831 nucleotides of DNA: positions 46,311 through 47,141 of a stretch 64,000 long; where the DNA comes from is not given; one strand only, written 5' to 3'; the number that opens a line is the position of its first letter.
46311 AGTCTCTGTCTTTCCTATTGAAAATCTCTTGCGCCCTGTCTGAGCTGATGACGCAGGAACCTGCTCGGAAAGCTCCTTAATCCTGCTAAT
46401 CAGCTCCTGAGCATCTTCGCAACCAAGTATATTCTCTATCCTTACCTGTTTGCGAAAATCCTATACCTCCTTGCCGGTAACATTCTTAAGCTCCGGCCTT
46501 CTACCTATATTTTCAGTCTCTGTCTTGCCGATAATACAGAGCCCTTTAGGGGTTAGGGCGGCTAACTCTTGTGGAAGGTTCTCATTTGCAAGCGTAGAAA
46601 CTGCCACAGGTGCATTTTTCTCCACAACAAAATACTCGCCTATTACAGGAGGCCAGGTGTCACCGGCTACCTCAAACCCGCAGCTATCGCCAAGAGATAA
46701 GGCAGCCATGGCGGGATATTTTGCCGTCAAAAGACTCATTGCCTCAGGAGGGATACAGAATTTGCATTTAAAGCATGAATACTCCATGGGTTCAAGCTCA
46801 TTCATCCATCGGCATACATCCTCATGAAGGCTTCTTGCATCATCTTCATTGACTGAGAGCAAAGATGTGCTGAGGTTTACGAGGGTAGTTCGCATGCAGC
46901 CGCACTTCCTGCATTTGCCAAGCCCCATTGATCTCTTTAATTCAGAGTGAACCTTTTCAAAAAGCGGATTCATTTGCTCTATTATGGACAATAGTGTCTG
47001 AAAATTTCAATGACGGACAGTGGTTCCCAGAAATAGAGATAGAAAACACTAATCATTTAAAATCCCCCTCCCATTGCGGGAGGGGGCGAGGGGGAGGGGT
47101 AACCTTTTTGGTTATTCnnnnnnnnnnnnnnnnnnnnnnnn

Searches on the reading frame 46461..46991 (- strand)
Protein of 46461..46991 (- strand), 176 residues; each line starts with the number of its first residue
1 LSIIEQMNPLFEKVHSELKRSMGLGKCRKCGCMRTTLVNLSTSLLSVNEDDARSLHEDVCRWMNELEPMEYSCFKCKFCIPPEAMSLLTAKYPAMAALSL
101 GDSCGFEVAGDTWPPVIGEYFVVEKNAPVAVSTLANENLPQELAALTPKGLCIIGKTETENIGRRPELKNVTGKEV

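Call 67: search_protein_families(library=pfam, proteins=[window:46461-46991:-], max_evalue=0.00001)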
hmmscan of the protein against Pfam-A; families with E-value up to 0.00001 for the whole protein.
window:46461-46991:- (176 aa): 1 family
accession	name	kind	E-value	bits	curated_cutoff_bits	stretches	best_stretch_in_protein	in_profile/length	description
PF04208.19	MtrA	-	3.2e-06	27.3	25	1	111-164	6-56/173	Tetrahydromethanopterin S-methyltransferase, subunit A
